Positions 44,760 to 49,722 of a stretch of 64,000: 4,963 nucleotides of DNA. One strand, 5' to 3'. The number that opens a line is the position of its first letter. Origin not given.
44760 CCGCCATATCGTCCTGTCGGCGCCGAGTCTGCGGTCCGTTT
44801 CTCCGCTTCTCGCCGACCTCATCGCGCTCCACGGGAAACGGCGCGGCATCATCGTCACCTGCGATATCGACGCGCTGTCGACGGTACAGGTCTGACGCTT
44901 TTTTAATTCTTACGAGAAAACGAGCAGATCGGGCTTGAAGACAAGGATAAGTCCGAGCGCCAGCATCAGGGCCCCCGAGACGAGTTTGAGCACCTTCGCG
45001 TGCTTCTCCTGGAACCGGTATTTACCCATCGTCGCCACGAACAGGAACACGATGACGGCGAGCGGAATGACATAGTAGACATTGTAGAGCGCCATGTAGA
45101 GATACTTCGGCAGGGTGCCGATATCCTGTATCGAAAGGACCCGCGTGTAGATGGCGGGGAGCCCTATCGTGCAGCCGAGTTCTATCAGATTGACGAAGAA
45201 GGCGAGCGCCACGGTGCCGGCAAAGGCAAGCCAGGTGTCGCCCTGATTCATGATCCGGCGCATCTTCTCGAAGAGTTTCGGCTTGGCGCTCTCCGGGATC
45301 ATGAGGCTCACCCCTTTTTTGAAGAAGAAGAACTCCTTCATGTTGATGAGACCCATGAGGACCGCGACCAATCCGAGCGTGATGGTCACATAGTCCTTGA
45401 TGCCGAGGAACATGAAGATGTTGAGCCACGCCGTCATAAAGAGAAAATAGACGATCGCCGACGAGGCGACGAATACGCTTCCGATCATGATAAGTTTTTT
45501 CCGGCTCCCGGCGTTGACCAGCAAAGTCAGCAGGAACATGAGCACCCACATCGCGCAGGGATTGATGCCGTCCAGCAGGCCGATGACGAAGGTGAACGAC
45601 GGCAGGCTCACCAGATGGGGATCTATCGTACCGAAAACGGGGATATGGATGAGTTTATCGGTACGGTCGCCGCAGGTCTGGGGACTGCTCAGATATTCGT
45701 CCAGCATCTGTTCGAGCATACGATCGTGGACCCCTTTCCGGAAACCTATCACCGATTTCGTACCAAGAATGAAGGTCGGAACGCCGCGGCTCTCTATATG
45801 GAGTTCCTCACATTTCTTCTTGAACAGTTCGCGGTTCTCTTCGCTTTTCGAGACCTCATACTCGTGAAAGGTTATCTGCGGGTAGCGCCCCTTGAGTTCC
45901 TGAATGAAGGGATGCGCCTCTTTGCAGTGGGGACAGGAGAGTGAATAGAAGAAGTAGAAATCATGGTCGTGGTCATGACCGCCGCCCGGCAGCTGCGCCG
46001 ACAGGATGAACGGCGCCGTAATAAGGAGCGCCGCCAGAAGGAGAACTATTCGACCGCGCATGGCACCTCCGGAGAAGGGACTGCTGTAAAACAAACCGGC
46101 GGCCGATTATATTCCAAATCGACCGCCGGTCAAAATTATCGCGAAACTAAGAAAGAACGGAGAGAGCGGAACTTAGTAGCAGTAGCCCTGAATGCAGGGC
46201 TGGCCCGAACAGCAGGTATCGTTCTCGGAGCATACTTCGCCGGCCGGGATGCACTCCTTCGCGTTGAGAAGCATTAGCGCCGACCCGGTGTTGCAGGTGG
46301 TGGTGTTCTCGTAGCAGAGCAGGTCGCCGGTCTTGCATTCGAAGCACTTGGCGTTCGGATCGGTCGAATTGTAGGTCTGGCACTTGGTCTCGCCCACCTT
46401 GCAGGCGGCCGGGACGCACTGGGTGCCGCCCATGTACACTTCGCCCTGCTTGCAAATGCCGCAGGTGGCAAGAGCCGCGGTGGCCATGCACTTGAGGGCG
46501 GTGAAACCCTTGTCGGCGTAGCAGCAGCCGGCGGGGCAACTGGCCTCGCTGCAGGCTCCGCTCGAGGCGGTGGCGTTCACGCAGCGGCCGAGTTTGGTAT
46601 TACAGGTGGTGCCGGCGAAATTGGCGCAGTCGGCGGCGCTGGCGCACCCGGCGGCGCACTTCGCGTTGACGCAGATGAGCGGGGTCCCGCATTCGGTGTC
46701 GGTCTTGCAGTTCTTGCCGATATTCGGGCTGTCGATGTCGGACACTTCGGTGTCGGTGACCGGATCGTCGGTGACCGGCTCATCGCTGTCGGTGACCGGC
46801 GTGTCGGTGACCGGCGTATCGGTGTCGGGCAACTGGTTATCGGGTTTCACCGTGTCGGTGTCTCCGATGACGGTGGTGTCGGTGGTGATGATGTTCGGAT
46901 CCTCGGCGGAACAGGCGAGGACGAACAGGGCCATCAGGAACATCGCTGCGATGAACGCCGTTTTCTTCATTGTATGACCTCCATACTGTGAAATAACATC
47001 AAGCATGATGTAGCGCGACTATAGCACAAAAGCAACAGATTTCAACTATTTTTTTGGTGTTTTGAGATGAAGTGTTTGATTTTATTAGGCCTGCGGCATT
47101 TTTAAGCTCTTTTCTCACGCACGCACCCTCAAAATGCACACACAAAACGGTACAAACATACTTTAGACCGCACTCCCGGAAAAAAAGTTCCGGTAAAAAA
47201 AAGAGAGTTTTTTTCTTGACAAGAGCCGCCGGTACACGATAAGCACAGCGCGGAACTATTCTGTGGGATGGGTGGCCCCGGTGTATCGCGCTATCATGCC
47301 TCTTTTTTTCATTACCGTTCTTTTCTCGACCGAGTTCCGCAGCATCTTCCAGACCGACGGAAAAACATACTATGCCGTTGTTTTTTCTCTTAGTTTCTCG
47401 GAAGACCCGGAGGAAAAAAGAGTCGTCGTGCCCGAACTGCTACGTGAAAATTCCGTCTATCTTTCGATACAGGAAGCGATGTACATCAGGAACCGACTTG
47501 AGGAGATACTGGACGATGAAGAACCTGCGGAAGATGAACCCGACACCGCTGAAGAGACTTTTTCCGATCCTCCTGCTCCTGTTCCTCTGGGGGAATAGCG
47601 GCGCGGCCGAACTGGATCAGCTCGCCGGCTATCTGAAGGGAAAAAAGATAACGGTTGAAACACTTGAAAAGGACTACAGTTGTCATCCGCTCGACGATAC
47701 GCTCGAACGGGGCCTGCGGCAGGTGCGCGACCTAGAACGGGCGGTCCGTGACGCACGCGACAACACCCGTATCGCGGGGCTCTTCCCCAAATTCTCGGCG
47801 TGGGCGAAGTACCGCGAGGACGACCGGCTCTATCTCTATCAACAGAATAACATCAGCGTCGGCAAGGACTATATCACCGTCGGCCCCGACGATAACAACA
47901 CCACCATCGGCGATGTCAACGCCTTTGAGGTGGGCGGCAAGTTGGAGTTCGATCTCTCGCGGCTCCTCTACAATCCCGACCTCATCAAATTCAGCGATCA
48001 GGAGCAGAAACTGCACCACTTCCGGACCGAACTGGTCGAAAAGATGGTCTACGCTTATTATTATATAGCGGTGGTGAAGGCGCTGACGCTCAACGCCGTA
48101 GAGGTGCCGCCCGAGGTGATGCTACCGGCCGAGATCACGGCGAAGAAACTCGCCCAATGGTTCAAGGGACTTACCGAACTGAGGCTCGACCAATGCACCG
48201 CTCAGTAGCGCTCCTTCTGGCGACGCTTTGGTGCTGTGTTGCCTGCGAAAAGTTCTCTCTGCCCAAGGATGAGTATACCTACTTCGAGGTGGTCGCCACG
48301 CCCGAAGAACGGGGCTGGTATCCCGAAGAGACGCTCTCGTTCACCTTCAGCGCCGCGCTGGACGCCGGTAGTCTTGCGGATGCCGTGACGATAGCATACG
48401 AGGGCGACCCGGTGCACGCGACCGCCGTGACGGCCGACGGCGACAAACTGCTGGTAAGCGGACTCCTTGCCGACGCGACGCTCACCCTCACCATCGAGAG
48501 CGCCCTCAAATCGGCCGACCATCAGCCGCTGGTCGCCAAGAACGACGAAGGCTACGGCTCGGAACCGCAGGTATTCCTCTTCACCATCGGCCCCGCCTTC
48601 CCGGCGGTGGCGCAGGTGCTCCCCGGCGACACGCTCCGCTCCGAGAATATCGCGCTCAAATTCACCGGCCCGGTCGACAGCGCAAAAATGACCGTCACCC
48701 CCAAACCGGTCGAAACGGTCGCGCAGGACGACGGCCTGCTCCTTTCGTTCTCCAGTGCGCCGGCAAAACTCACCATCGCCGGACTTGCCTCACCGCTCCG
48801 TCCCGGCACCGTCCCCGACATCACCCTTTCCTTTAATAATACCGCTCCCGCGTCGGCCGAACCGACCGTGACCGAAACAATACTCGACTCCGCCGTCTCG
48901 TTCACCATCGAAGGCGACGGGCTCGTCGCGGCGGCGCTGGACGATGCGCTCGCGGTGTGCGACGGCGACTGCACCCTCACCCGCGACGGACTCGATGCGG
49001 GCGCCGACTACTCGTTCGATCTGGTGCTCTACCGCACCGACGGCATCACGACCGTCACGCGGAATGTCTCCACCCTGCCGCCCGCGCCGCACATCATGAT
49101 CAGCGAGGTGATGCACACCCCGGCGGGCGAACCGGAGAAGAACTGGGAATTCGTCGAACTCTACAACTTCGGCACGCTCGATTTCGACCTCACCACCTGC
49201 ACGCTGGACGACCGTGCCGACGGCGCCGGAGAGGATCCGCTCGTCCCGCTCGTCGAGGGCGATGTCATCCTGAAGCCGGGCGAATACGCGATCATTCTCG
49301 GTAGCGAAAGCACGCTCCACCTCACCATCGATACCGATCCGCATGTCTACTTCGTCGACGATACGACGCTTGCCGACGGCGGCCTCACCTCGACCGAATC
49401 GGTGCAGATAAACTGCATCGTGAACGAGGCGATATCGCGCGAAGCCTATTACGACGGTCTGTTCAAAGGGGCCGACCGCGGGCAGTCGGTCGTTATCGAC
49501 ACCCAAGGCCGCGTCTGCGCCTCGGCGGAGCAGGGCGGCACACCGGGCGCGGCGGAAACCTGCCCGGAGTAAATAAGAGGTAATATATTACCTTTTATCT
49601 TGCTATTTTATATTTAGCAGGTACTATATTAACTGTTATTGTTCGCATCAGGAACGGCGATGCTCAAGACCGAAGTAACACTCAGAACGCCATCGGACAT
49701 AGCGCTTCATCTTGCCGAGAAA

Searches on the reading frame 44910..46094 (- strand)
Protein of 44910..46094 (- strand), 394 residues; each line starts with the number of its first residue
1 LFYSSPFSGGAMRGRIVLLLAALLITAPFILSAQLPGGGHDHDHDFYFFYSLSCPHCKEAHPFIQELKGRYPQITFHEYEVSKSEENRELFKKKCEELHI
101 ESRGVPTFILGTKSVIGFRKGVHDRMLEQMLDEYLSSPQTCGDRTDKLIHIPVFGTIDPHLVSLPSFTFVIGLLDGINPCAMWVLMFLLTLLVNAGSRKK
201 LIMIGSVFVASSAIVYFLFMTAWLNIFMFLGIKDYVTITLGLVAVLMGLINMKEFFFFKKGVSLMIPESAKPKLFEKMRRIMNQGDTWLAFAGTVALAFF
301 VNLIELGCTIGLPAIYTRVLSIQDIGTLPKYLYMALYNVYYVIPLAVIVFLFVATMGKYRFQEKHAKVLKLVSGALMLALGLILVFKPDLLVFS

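Call 76: search_protein_families(library=pfam, proteins=[window:44910-46094:-], max_evalue=0.001)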
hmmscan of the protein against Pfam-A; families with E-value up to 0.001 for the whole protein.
window:44910-46094:- (394 aa): 1 family
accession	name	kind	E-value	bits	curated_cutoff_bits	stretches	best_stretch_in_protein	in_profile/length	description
PF00085.26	Thioredoxin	-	0.00087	19.7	23.5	0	49-112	25-80/103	Thioredoxin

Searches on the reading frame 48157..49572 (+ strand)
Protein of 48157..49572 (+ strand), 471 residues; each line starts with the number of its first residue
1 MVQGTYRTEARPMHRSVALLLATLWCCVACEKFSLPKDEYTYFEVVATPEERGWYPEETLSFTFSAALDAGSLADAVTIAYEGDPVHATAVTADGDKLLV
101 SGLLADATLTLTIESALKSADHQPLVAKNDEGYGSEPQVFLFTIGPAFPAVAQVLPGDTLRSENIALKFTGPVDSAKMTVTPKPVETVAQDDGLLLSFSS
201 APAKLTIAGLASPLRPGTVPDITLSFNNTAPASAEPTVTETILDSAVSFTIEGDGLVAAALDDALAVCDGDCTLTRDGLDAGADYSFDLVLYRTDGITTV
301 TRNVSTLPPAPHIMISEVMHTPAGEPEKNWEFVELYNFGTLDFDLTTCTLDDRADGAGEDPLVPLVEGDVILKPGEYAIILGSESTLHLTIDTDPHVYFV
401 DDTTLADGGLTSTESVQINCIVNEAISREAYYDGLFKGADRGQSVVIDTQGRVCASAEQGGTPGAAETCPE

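Call 76: search_protein_families(library=pfam, proteins=[window:48157-49572:+], max_evalue=0.001)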
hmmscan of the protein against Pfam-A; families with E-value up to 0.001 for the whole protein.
window:48157-49572:+ (471 aa): 1 family
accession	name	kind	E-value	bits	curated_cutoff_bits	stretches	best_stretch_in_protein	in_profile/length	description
PF00932.25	LTD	-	3.8e-10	40.5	34.3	1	309-454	4-102/109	Lamin Tail Domain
